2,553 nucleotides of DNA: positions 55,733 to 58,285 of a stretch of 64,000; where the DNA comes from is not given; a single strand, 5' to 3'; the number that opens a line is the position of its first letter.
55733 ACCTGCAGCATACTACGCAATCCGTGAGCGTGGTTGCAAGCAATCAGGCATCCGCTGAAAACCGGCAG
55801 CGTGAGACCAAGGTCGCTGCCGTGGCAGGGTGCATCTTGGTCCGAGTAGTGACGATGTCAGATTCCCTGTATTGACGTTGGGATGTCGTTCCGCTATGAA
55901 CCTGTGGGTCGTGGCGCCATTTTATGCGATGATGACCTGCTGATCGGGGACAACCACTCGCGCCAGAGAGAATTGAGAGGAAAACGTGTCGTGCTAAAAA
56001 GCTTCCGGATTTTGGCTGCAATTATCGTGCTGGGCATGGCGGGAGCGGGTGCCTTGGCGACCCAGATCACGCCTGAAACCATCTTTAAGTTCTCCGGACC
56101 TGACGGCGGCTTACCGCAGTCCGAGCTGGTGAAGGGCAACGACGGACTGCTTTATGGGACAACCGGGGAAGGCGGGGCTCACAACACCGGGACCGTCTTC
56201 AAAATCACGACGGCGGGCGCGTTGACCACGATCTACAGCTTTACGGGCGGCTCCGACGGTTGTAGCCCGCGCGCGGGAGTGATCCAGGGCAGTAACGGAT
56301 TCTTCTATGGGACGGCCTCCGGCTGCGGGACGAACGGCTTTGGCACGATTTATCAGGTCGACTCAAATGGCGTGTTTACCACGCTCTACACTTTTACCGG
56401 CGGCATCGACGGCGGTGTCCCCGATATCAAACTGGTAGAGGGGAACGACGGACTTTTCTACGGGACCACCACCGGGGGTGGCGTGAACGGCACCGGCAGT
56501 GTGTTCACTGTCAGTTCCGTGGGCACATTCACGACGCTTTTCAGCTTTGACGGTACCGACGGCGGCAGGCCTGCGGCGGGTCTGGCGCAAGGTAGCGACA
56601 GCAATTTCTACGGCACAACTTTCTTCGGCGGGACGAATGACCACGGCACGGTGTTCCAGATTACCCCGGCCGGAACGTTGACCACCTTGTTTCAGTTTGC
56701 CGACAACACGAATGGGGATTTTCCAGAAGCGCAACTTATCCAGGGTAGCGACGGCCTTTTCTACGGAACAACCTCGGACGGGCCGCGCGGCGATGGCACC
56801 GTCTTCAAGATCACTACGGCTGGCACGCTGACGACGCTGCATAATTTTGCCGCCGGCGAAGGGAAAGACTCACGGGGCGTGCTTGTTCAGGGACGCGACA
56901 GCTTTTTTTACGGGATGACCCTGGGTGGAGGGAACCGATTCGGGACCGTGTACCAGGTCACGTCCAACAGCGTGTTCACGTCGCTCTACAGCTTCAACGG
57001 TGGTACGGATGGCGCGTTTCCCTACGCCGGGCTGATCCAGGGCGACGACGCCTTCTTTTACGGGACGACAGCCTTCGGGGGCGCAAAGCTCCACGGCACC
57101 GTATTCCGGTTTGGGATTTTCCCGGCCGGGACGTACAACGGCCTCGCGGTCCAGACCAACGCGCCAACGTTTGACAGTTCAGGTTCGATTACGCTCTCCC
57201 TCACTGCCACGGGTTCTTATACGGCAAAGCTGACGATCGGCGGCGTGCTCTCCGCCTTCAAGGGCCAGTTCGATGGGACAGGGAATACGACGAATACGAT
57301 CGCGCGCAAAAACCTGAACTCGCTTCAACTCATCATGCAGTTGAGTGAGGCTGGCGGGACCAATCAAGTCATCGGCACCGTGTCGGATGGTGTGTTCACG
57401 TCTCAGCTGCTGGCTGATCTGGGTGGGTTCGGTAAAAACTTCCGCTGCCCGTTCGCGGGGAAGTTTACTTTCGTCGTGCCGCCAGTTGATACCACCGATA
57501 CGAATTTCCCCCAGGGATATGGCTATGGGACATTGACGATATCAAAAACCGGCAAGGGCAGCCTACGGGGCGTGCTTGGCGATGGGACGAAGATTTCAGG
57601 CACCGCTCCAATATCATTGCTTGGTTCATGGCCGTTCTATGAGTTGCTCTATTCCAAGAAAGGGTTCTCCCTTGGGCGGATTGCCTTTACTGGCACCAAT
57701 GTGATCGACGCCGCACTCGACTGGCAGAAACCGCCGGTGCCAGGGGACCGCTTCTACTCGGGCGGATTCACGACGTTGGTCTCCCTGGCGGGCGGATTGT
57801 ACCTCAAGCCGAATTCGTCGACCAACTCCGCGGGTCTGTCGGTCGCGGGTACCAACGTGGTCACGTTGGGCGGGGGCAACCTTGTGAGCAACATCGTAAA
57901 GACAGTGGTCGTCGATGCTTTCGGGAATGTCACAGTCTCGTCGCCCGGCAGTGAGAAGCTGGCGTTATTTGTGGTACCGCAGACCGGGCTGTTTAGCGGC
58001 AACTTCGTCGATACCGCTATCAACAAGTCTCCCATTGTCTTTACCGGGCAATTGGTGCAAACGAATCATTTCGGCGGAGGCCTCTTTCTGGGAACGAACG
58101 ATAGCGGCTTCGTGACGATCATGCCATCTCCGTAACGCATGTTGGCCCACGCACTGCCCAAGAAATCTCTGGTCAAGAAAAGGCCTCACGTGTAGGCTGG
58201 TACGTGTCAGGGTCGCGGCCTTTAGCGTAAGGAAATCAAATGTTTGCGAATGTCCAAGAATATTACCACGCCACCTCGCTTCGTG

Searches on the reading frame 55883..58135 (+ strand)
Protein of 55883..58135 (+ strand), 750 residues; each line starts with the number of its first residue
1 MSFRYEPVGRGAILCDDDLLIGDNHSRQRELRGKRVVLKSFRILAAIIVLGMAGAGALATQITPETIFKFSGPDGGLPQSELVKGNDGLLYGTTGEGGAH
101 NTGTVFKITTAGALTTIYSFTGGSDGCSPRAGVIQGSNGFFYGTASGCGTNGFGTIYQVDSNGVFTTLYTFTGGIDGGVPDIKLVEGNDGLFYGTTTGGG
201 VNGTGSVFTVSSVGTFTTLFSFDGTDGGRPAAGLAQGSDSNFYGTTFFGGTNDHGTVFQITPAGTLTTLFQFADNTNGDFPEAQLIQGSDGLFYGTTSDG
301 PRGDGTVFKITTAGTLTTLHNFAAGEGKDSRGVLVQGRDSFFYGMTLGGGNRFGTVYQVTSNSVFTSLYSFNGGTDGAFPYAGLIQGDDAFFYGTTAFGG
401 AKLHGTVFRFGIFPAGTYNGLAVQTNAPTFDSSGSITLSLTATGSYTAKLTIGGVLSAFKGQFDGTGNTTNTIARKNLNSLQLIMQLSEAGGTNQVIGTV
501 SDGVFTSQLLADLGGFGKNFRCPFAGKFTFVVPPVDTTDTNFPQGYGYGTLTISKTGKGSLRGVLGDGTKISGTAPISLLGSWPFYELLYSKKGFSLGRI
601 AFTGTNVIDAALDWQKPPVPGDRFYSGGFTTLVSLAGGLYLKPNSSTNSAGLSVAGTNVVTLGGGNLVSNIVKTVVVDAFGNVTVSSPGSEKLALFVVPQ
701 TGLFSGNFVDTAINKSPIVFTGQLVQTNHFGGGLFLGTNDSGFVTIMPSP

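Call 7: search_protein_families(library=pfam, proteins=[window:55883-58132:+], max_evalue=0.1)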
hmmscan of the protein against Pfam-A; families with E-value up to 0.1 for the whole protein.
window:55883-58132:+ (750 aa): 0 families

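Call 8: search_protein_families(library=ncbifam, proteins=[window:55883-58132:+], max_evalue=0.1)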
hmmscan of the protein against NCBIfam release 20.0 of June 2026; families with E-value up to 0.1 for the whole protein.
window:55883-58132:+ (750 aa): 1 family
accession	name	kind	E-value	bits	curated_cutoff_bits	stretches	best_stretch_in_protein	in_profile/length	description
TIGR03803.2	Gloeo_Verruco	domain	6.8e-102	333.1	44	7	278-323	1-47/50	choice-of-anchor tandem repeat GloVer-containing protein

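Call 41: find_encoding_contigs(protein=window:55883-58135:+, flank=3000, max_places=3)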
Protein window:55883-58135:+ (750 aa): 2 contigs read that carry it; 2 places shown.
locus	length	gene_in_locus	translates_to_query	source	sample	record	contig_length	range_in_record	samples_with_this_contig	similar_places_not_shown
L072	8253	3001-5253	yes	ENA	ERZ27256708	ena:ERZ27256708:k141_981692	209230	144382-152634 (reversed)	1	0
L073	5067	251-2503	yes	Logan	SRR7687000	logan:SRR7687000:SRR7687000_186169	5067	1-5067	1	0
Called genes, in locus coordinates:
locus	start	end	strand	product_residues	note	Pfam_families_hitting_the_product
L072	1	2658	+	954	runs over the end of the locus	PF07679:I-set (weak), PF13895:Ig_2 (weak), PF13927:Ig_3, PF04185:Phosphoesterase, PF05506:PLipase_C_C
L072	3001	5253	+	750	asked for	-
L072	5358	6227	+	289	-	PF00941:FAD_binding_5, PF03450:CO_deh_flav_C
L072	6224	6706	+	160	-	PF00111:Fer2, PF01799:Fer2_2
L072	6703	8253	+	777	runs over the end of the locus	PF01315:Ald_Xan_dh_C, PF02738:MoCoBD_1, PF20256:MoCoBD_2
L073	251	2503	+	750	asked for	-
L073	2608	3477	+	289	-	PF00941:FAD_binding_5, PF03450:CO_deh_flav_C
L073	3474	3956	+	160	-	PF00111:Fer2, PF01799:Fer2_2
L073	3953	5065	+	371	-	?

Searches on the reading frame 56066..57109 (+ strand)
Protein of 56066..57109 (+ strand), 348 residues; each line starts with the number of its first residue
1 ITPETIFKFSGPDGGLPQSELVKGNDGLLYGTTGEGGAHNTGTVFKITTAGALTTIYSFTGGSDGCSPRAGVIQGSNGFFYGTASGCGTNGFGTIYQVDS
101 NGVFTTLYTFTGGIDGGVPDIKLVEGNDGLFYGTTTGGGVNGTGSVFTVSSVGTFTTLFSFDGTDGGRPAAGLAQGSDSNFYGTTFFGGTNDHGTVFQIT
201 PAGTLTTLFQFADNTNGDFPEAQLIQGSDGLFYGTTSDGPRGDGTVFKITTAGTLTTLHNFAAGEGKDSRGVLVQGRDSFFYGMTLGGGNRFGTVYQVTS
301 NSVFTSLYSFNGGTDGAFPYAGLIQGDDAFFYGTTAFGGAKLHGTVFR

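Call 47: find_homologous_proteins(query=window:56066-57109:+, max_evalue=1e-10)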
Query window:56066-57109:+ (348 aa): 7970 proteins with E <= 1e-10 among 8000 candidates; the best 120 are listed.
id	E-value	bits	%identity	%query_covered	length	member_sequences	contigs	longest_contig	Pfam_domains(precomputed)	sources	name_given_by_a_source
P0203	2.6e-158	545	45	99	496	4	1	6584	PF27112.1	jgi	jgi:uncharacterized repeat protein (TIGR03803 family)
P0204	2.1e-144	499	88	78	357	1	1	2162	-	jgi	-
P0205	6.0e-144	498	48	81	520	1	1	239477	-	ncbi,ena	-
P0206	2.2e-142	493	49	100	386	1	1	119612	-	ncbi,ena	-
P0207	1.3e-140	487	55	99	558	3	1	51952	PF27112.1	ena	-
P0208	2.2e-137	476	50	99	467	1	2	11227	-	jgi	jgi:uncharacterized repeat protein (TIGR03803 family)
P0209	1.0e-136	474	46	99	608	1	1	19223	-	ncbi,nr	ncbi:MAG: hypothetical protein KGJ60_10700, partial [Verrucomicrobiota bacterium]|nr:hypothetical pr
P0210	4.8e-136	472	48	99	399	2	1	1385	-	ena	-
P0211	8.5e-134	464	51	99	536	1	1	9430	PF01833.31,PF20144.6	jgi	jgi:uncharacterized repeat protein (TIGR03803 family)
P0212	3.2e-132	459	51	84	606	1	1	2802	PF01833.31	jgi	jgi:uncharacterized protein (TIGR03437 family)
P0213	4.4e-132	459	45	100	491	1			PF08329.17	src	-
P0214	8.2e-132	458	48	99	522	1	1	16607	-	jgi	jgi:uncharacterized repeat protein (TIGR03803 family)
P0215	3.5e-129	449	46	99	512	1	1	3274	-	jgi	jgi:uncharacterized repeat protein (TIGR03803 family)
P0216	4.1e-129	449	47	99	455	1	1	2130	PF24684.2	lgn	-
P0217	5.0e-129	449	42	99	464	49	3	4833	PF01833.31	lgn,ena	-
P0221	2.6e-128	446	43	99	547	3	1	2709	PF01833.31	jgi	jgi:uncharacterized repeat protein (TIGR03803 family)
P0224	1.0e-126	441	50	99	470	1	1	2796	-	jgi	jgi:uncharacterized repeat protein (TIGR03803 family)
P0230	1.6e-123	431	47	99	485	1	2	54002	-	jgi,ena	jgi:uncharacterized repeat protein (TIGR03803 family)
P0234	3.3e-122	426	51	99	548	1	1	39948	PF18104.8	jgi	jgi:uncharacterized repeat protein (TIGR03803 family)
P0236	3.3e-121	423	47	99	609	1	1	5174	PF22073.3,PF15780.12,PF12371.15,PF22544.3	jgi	jgi:uncharacterized repeat protein (TIGR03803 family)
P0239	2.2e-120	420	53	94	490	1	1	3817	-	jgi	jgi:uncharacterized repeat protein (TIGR03803 family)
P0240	5.4e-120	419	47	93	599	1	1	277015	PF19408.6,PF00395.26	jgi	jgi:uncharacterized repeat protein (TIGR03803 family)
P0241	5.5e-120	419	46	96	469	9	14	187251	PF01833.31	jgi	jgi:uncharacterized repeat protein (TIGR03803 family)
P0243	1.9e-119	417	49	100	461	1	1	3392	-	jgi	jgi:uncharacterized repeat protein (TIGR03803 family)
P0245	2.7e-119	417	54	95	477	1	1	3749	-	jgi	jgi:uncharacterized repeat protein (TIGR03803 family)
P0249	2.4e-117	410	45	97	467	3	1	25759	-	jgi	jgi:uncharacterized repeat protein (TIGR03803 family)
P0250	3.4e-117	410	48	99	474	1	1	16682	PF01833.31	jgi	jgi:uncharacterized repeat protein (TIGR03803 family)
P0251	4.0e-117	410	45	100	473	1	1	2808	PF01833.31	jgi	jgi:uncharacterized repeat protein (TIGR03803 family)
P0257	1.7e-115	404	48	99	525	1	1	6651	PF13790.12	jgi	jgi:uncharacterized repeat protein (TIGR03803 family)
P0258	2.3e-115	404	48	99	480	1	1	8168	-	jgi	jgi:uncharacterized repeat protein (TIGR03803 family)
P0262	8.0e-115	402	49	99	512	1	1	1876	PF24684.2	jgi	jgi:uncharacterized repeat protein (TIGR03803 family)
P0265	1.3e-114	401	48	99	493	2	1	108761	PF01833.31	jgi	jgi:uncharacterized repeat protein (TIGR03803 family)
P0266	2.1e-114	401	44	99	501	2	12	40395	-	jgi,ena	jgi:uncharacterized repeat protein (TIGR03803 family)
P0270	5.8e-114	399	48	99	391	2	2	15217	-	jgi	jgi:uncharacterized repeat protein (TIGR03803 family)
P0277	4.2e-113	396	50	94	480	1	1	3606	PF01833.31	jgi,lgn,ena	jgi:uncharacterized repeat protein (TIGR03803 family)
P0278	5.3e-113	396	48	98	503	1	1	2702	PF01833.31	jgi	jgi:uncharacterized repeat protein (TIGR03803 family)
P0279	6.6e-113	396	43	96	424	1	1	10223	-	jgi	jgi:uncharacterized repeat protein (TIGR03803 family)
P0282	1.7e-112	394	42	98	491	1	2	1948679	PF01833.31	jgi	jgi:uncharacterized repeat protein (TIGR03803 family)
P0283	3.6e-112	393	49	82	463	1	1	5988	PF24684.2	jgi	jgi:uncharacterized repeat protein (TIGR03803 family)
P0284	3.6e-112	393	49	93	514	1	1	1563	-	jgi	jgi:uncharacterized repeat protein (TIGR03803 family)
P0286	1.0e-111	392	47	99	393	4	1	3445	-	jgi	jgi:uncharacterized repeat protein (TIGR03803 family)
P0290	1.9e-111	391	50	99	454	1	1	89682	-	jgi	jgi:uncharacterized repeat protein (TIGR03803 family)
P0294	2.7e-111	390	45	99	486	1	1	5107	PF01833.31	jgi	jgi:uncharacterized repeat protein (TIGR03803 family)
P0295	2.9e-111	390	52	85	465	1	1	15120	PF24684.2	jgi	jgi:uncharacterized repeat protein (TIGR03803 family)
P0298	4.2e-111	390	44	99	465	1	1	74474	-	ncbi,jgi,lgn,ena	jgi:uncharacterized repeat protein (TIGR03803 family)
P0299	8.1e-111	389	46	99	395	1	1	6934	-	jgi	jgi:uncharacterized repeat protein (TIGR03803 family)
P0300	8.5e-111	389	47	100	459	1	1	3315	-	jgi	jgi:uncharacterized repeat protein (TIGR03803 family)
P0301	9.2e-111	389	-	-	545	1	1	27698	PF01833.31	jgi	jgi:uncharacterized repeat protein (TIGR03803 family)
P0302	1.4e-110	388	48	99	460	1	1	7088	PF01833.31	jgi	jgi:uncharacterized repeat protein (TIGR03803 family)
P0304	1.5e-110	388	47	93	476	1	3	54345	-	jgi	jgi:uncharacterized repeat protein (TIGR03803 family)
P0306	2.2e-110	387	49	99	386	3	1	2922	-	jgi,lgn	jgi:uncharacterized repeat protein (TIGR03803 family)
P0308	3.9e-110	387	49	96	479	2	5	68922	-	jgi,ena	jgi:uncharacterized repeat protein (TIGR03803 family)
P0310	6.5e-110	386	46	99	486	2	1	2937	-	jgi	jgi:uncharacterized repeat protein (TIGR03803 family)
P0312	1.8e-109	384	45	98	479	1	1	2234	PF01833.31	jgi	jgi:uncharacterized repeat protein (TIGR03803 family)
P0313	2.0e-109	384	51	99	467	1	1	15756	PF01833.31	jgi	jgi:uncharacterized repeat protein (TIGR03803 family)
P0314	2.2e-109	384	47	100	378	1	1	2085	-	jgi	jgi:uncharacterized repeat protein (TIGR03803 family)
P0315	2.2e-109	384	50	98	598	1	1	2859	-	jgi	jgi:uncharacterized repeat protein (TIGR03803 family)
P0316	2.3e-109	384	46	100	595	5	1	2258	-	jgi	jgi:uncharacterized repeat protein (TIGR03803 family)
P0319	3.7e-109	383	47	100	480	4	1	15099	-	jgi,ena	jgi:uncharacterized repeat protein (TIGR03803 family)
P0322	1.2e-108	382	46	100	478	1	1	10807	PF01833.31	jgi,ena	jgi:uncharacterized repeat protein (TIGR03803 family)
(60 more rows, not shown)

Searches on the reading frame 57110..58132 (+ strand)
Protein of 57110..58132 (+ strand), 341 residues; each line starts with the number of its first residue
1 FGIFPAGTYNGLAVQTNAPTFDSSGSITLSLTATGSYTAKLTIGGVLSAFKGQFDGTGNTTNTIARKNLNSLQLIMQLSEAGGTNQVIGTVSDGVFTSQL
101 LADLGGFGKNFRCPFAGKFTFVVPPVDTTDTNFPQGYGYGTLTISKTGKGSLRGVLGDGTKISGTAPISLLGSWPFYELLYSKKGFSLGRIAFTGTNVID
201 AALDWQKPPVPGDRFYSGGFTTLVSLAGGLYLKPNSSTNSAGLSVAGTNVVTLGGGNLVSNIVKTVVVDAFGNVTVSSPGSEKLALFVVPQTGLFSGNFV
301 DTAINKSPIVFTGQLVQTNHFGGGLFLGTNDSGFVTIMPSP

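Call 18: search_protein_representatives(protein=window:57110-58132:+)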
Query: 341 residues. Proteins with E-value up to 0.001 (for the whole library): 5194; up to 1e-10: 3545; up to 1e-30: 727. The best 150 are listed.
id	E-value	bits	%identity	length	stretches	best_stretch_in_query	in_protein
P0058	1.1e-97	343.9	54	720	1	3-341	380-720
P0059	3.1e-95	335.8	54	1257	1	6-341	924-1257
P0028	2.9e-94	332.6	53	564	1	3-337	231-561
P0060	4.7e-94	332.0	51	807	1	1-341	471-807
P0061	1.6e-87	310.4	49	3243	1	6-341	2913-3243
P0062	2.0e-87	310.2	48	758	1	6-341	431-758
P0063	4.9e-87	308.9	49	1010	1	6-339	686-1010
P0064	1.8e-86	307.0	51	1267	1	7-337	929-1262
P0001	2.6e-86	306.5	48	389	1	3-341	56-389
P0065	2.8e-84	299.8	48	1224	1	7-339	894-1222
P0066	1.5e-81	290.9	46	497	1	5-341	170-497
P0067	1.3e-80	287.7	48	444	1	6-341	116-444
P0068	1.4e-78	281.1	45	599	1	6-341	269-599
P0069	5.2e-78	279.2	59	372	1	3-223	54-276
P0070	1.2e-77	278.0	44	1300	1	6-341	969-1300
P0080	1.2e-58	215.5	39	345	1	6-341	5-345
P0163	2.0e-42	162.3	35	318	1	23-341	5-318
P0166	3.7e-42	161.3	35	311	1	31-337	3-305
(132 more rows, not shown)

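Call 35: search_protein_families(library=pfam, alignment_id=A2, max_evalue=0.0001)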
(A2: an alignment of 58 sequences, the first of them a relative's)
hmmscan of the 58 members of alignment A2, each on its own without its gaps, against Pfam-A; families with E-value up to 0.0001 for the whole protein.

A. member 1, P0063 (1010 aa): 5 families
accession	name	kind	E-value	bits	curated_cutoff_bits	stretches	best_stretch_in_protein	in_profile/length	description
PF00041.27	fn3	-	5.4e-16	59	25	1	203-290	3-83/84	Fibronectin type III domain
PF17957.7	Big_7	-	9.9e-16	58.6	24.1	1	504-566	1-66/70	Bacterial Ig domain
PF22073.2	Cep192_D4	-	4.6e-07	30.5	35.5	1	298-407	4-96/112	Cep192 domain 4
PF13004.13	BACON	-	5e-05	23.6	25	1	448-498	3-61/61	Putative binding domain, N-terminal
PF22544.2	HYDIN_VesB_CFA65-like_Ig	-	5.7e-05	23.7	25.5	0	300-405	5-88/100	HYDIN/CFA65/VesB-like, Ig-like domain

B. families by the number of members that match (of 58 scanned): 95 families (the first 25 are shown)
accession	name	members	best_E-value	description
PF18998.6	Flg_new_2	27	3.4e-95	Divergent InlB B-repeat domain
PF17957.7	Big_7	17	2.2e-42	Bacterial Ig domain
PF13927.12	Ig_3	8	1.1e-53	Immunoglobulin domain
PF07679.22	I-set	8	1.7e-48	Immunoglobulin I-set domain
PF09136.16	Glucodextran_B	6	5.2e-21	Glucodextranase, domain B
PF00041.27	fn3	6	5.4e-16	Fibronectin type III domain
PF18911.6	PKD_4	5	2.6e-29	PKD domain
PF00801.26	PKD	5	1.7e-22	PKD domain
PF13895.12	Ig_2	4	3.7e-35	Immunoglobulin domain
PF13004.13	BACON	4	8e-12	Putative binding domain, N-terminal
PF00047.31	ig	3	1.4e-25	Immunoglobulin domain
PF03160.20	Calx-beta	3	3.6e-22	Calx-beta domain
PF22544.2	HYDIN_VesB_CFA65-like_Ig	3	2.1e-18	HYDIN/CFA65/VesB-like, Ig-like domain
PF22073.2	Cep192_D4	3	1.2e-11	Cep192 domain 4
PF00295.23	Glyco_hydro_28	2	8.5e-47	Glycosyl hydrolases family 28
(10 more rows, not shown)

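Call 42: search_protein_families(library=pfam, proteins=[window:57110-58132:+, P0080, P0163, P0166], max_evalue=10)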
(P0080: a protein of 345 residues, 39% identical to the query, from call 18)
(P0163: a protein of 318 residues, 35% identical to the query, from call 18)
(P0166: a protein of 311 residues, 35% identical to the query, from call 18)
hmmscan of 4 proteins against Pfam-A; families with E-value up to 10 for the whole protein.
window:57110-58132:+ (341 aa): 0 families

P0080 (345 aa): 0 families

P0163 (318 aa): 0 families

P0166 (311 aa): 0 families

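Call 69: search_protein_families(library=ncbifam, proteins=[window:57110-58132:+], max_evalue=1)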
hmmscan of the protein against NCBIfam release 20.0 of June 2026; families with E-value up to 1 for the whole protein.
window:57110-58132:+ (341 aa): 0 families
